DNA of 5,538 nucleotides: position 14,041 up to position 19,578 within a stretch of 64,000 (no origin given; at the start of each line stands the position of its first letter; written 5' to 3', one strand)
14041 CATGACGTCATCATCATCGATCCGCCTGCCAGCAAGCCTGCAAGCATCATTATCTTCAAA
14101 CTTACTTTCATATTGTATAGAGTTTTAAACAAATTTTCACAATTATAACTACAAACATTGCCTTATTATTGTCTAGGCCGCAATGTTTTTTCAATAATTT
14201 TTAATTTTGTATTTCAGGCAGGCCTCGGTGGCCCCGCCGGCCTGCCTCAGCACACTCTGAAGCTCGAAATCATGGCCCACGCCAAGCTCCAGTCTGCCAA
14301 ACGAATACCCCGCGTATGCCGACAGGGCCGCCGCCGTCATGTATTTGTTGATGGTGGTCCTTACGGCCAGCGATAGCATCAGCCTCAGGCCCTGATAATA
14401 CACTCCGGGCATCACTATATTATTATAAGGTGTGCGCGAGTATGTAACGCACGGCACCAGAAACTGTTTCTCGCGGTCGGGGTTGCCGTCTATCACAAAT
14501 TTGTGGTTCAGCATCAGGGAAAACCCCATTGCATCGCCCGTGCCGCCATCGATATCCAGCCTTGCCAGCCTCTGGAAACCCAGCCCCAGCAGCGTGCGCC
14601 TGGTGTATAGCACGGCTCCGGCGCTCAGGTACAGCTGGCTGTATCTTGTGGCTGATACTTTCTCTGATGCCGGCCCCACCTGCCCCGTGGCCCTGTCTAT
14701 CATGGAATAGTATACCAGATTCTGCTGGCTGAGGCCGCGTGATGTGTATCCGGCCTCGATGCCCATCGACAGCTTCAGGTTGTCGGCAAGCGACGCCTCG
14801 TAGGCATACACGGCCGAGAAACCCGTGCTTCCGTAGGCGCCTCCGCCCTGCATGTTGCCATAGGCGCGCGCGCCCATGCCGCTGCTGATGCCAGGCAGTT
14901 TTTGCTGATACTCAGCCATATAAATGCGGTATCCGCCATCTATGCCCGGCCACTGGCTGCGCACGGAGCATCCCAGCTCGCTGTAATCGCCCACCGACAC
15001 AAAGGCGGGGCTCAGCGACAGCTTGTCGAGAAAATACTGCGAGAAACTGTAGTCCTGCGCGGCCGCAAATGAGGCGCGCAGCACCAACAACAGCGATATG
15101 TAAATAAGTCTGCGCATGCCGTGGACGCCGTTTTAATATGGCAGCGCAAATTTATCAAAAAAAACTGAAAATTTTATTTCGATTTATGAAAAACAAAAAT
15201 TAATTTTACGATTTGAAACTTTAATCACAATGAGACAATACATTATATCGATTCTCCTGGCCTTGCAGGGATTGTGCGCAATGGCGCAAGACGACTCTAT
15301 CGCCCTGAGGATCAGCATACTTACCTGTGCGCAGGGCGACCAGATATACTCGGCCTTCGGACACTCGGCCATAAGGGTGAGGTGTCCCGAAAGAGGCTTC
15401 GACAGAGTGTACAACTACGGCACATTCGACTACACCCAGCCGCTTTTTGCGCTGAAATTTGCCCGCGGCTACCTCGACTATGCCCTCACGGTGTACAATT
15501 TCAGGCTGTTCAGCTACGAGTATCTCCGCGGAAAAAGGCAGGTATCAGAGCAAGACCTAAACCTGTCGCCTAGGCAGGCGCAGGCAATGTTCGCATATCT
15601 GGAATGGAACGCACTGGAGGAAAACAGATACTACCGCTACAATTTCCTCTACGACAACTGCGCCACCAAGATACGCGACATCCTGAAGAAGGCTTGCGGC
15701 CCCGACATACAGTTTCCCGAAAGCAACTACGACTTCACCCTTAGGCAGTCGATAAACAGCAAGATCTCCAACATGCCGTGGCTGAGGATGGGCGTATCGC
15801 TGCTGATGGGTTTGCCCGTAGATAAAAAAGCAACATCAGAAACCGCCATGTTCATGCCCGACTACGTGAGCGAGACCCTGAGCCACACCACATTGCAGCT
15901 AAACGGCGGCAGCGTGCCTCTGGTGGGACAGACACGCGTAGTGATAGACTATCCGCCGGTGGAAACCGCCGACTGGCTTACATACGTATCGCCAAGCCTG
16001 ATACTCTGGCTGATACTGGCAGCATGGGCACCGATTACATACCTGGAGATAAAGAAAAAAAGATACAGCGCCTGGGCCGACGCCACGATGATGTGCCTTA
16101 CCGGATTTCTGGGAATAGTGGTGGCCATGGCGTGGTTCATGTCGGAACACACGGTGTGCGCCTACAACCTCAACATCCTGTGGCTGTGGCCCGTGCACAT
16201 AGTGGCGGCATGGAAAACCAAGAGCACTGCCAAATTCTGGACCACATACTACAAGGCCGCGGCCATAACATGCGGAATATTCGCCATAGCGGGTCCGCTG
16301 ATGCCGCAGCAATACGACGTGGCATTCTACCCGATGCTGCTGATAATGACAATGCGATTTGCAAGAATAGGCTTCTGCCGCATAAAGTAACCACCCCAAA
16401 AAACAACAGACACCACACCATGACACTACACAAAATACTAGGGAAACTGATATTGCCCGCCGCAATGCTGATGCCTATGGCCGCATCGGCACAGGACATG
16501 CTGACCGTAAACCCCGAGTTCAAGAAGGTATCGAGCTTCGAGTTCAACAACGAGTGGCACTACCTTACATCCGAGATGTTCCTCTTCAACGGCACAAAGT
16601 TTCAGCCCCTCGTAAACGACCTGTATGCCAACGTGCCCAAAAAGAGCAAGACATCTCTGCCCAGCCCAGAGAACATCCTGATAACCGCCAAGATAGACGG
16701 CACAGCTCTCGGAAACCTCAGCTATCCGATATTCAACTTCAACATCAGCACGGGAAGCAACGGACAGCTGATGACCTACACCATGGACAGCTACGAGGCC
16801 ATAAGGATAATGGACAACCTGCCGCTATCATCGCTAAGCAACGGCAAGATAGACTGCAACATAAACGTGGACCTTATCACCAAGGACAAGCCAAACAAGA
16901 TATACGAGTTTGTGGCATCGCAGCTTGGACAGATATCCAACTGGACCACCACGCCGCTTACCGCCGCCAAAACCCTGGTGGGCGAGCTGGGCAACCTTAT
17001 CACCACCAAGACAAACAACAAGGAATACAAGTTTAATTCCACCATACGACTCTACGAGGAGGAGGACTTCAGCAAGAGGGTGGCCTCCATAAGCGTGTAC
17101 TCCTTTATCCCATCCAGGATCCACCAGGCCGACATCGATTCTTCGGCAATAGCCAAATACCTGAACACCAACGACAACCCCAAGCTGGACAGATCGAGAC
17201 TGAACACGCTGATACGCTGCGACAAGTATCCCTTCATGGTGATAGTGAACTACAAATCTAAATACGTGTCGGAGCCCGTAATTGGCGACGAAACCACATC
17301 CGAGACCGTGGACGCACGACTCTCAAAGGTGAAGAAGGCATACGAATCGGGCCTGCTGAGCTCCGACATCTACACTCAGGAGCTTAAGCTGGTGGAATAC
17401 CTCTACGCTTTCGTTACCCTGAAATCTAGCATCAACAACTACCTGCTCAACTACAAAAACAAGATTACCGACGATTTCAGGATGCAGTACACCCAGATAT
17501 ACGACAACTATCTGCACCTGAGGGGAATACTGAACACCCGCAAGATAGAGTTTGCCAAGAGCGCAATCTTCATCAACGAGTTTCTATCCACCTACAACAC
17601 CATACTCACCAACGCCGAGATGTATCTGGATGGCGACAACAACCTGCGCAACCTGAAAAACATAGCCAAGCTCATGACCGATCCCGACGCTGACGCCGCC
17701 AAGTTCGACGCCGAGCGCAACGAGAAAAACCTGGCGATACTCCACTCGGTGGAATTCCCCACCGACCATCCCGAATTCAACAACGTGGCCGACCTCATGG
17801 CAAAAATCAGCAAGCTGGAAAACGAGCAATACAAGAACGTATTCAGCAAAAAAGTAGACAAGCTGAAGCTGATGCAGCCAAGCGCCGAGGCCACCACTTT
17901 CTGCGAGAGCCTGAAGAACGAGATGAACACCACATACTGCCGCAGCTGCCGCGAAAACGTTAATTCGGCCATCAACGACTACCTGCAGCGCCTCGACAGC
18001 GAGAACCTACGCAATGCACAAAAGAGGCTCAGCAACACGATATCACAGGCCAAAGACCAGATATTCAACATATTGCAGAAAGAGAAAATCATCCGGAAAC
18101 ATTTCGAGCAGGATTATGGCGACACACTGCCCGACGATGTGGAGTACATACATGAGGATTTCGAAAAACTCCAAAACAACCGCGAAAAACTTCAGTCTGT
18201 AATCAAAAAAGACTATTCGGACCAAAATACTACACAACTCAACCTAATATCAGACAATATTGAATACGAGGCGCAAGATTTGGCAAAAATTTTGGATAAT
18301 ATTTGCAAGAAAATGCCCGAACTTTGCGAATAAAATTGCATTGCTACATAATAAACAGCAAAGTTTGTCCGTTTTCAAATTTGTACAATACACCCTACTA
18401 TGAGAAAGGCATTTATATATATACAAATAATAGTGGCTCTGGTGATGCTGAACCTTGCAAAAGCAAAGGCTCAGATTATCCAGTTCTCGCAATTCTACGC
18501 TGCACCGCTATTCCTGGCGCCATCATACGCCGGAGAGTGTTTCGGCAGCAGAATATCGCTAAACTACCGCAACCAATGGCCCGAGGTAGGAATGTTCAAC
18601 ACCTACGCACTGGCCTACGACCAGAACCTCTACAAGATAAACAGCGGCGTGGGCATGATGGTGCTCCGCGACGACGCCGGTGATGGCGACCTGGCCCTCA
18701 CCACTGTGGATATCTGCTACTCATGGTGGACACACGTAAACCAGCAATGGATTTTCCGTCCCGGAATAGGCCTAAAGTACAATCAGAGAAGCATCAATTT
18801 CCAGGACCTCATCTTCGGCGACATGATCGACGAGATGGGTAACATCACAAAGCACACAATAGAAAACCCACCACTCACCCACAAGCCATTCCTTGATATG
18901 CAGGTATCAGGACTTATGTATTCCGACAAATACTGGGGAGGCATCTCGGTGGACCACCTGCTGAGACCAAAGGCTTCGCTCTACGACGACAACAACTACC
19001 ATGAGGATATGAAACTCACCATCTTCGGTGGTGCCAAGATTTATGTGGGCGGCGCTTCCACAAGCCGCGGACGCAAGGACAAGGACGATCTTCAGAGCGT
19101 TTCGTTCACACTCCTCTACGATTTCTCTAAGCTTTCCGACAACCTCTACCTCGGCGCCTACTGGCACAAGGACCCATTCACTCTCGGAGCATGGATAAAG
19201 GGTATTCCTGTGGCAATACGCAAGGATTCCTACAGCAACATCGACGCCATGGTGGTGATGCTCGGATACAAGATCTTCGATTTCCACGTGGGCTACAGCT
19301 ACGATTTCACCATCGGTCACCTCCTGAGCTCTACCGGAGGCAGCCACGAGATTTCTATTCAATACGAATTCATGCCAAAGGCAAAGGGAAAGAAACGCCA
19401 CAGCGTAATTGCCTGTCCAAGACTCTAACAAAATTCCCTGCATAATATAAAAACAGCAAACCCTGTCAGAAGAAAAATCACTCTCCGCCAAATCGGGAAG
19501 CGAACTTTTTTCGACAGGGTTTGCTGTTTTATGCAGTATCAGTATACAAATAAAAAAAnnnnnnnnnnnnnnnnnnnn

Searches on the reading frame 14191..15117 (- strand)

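Call 18: search_protein_families(library=ncbifam, proteins=[window:14191-15117:-], max_evalue=0.001)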
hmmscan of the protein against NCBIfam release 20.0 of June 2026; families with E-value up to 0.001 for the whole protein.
window:14191-15117:- (308 aa): 1 family
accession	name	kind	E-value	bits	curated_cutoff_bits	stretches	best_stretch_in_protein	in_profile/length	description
TIGR03519.1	T9SS_PorP_fam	subfamily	1e-32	113.8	90.55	1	1-305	1-292/292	PorP/SprF family type IX secretion system membrane protein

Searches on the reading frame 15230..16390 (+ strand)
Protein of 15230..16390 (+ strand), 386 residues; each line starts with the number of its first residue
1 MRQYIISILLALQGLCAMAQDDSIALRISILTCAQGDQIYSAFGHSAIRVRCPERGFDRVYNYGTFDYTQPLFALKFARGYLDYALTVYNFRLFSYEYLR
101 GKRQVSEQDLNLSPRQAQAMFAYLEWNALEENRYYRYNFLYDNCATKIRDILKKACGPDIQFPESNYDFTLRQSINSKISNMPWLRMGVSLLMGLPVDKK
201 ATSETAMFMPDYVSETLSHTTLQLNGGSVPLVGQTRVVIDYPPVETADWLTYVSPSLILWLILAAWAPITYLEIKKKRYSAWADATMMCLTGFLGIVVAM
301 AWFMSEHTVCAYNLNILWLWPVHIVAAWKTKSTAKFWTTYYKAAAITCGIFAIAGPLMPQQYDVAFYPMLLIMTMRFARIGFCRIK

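Call 18: search_protein_families(library=ncbifam, proteins=[window:15230-16390:+], max_evalue=0.001)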
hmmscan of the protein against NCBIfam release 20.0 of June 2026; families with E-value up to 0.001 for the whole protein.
window:15230-16390:+ (386 aa): 1 family
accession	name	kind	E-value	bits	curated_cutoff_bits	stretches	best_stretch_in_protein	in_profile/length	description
NF051878.1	lpactltferLnb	equivalog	1.6e-76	257.7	550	1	6-376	9-383/394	lipoprotein N-acyltransferase Lnb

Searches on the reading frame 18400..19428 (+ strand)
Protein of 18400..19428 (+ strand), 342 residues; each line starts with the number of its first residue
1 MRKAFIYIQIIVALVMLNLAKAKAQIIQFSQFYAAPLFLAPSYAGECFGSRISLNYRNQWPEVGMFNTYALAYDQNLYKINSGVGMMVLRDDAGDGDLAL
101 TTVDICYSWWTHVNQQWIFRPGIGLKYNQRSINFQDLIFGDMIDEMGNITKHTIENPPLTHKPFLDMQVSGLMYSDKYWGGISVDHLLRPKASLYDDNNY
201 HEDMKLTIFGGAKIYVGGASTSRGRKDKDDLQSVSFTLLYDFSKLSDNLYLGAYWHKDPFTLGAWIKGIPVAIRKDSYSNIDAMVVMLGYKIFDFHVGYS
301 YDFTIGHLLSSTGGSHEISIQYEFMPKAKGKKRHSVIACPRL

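Call 18: search_protein_families(library=ncbifam, proteins=[window:18400-19428:+], max_evalue=0.001)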
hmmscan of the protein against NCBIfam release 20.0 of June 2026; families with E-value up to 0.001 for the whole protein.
window:18400-19428:+ (342 aa): 1 family
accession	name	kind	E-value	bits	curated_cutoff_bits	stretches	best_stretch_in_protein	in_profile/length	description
TIGR03519.1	T9SS_PorP_fam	subfamily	5.4e-54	183.6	90.55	1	7-324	7-292/292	PorP/SprF family type IX secretion system membrane protein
